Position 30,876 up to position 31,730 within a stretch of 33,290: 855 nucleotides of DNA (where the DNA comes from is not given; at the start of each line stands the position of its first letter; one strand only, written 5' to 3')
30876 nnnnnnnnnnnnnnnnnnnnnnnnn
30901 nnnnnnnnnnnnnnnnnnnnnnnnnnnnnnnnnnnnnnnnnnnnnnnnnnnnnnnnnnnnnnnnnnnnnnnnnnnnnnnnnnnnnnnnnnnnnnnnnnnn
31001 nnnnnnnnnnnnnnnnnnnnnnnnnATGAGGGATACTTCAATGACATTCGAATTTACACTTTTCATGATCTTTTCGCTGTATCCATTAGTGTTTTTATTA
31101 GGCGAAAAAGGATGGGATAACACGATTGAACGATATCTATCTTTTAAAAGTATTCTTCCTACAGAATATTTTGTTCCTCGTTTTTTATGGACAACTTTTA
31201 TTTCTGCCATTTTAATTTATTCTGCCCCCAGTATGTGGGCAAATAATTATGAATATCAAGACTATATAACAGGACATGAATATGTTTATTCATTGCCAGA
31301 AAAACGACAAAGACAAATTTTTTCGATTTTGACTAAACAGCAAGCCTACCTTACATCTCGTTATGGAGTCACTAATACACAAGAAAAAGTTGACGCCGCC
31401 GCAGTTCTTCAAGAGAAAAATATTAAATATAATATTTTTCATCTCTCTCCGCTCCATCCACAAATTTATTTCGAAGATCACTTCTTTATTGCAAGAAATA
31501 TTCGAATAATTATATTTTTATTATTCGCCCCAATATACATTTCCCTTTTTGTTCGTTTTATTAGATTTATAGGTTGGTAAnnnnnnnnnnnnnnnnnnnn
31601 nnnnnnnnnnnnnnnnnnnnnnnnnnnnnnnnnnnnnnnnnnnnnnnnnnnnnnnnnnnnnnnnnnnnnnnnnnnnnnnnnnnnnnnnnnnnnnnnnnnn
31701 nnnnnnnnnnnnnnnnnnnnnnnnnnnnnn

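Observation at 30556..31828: Repressor-linked three-gene cassette of envelope-targeted proteins (TM-anchored 157 aa, polytopic 184 aa, secreted Zn-ribbon 73 aa): candidate superinfection-exclusion or defence system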

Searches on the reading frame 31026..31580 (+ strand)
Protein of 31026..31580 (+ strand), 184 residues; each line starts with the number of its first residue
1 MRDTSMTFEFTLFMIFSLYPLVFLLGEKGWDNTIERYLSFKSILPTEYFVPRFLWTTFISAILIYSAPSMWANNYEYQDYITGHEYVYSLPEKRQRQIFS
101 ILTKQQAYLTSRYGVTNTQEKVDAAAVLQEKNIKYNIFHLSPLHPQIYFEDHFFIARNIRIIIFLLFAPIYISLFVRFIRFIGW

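Call 11: search_protein_families(library=padloc, proteins=[window:31026-31580:+], max_evalue=1)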
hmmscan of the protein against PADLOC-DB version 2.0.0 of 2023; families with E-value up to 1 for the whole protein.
window:31026-31580:+ (184 aa): 0 families

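Call 12: search_protein_families(library=pfam, proteins=[window:31026-31580:+], max_evalue=1)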
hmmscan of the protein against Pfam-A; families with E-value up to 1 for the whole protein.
window:31026-31580:+ (184 aa): 2 families
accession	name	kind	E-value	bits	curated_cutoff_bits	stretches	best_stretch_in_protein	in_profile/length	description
PF19240.4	DUF5890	-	0.0097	16.3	27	1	62-101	35-70/75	Family of unknown function (DUF5890)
PF18127.6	NAMPT_N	-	0.062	14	25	1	77-139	14-79/98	Nicotinamide phosphoribosyltransferase, N-terminal domain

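Call 13: search_protein_families(library=ncbifam, proteins=[window:31026-31580:+], max_evalue=1)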
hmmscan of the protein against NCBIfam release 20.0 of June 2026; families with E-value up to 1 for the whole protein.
window:31026-31580:+ (184 aa): 0 families

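Call 14: search_protein_families(library=phrogs, proteins=[window:31026-31580:+], max_evalue=1)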
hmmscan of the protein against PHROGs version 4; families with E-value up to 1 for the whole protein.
window:31026-31580:+ (184 aa): 1 family
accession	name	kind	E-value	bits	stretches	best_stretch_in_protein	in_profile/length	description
phrog_22859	-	unknown function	0.0079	17.2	1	75-117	33-72/138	-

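Call 17: find_homologous_proteins(query=window:31026-31580:+, max_evalue=0.01)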
Query window:31026-31580:+ (184 aa): 6 proteins with E <= 0.01 among 43 candidates.
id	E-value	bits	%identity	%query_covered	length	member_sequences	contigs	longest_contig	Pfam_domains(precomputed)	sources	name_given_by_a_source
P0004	1.5e-111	389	98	97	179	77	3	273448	-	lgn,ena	-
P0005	6.5e-90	318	78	97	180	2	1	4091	-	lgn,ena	-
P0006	1.3e-74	268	99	67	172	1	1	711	-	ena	-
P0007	5.9e-68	247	88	68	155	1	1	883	-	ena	-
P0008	9.8e-62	226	98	58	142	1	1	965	-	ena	-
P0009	2.5e-52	196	99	49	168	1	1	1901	-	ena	-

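Call 21: find_encoding_contigs(protein=P0005, flank=10000, max_places=4)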
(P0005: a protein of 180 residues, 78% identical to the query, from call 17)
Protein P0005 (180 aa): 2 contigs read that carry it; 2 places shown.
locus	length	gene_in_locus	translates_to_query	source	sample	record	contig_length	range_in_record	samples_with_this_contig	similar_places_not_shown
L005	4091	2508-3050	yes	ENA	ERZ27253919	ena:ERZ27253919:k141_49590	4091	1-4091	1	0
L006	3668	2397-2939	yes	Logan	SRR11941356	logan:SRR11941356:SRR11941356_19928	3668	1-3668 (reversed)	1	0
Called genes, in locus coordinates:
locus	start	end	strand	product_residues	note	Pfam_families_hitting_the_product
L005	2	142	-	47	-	?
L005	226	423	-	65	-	PF12844:HTH_19, PF13560:HTH_31, PF01381:HTH_3, PF13443:HTH_26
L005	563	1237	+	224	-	PF01381:HTH_3, PF12844:HTH_19 (weak), PF00717:Peptidase_S24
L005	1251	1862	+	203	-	-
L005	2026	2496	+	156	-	-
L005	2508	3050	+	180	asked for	-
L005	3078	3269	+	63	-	-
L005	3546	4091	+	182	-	?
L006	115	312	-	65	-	PF12844:HTH_19, PF13560:HTH_31, PF01381:HTH_3, PF13443:HTH_26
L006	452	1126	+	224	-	PF01381:HTH_3, PF12844:HTH_19 (weak), PF00717:Peptidase_S24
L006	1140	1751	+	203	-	-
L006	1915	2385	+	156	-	-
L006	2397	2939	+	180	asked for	-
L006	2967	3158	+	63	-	-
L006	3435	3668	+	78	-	?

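Call 36: find_related_loci(query=A2, collection=genome_contigs, flank=6000)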
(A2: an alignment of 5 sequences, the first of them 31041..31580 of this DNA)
Query A2 (179 aa) in genome_contigs; peptide patterns used: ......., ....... (x = any residue, [..] = any of these).
209 stretches matched a pattern, but none encodes a relative of the query by tblastn (E <= 1e-3).

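Call 37: find_related_loci(query=A2, collection=viral_contigs, flank=6000)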
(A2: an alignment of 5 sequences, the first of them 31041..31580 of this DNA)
Query A2 (179 aa) in viral_contigs; peptide patterns used: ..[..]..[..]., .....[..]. (x = any residue, [..] = any of these).
197 stretches matched a pattern; 2 encode a relative of the query (tblastn E <= 1e-3); 2 distinct loci.
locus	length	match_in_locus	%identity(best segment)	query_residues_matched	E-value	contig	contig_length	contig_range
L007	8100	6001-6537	98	1-179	1e-118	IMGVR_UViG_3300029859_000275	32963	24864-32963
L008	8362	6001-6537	97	1-179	5e-117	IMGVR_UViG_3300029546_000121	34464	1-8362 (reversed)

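Call 41: predict_structure(alignment_id=A4)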
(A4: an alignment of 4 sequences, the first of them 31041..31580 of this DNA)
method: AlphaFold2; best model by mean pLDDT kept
length: 179 residues; sequences in the alignment: 4
mean_pLDDT: 45.4   pTM: 0.24
mean pLDDT of the five models: 45.4, 43.3, 43.2, 43.2, 41.3
residues with pLDDT >= 90: 0; 70-90: 0; 50-70: 50; < 50: 129
segments of 3 or more residues with pLDDT < 50: 1-5, 7-32, 38-51, 53-55, 57-80, 104-153, 155-157
pLDDT, mean of each block of 10 residues (from residue 1): 46 46 45 47 46 47 38 40 58 55 47 37 35 33 37 49 59 54
secondary structure, 60 per line:
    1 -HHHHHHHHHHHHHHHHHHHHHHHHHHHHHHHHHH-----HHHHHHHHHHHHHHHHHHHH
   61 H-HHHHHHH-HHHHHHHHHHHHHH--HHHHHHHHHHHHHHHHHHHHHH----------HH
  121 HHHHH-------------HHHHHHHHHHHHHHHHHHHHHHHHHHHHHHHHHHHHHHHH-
elements in order: H2-35 H41-61 H63-69 H71-84 H87-108 H119-125 H139-178

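Call 58: search_dna_similar(query=window:31041-31580:+, collection=phages, mode=protein, max_evalue=1, max_rows=15)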
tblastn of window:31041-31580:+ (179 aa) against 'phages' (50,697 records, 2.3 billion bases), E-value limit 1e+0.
No match.

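Call 71: search_solved_structures(query=A2, max_evalue=10)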
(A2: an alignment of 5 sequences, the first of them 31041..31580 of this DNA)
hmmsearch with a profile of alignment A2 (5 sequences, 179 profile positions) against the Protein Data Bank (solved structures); distinct sequences matched with E-value up to 10: 0.
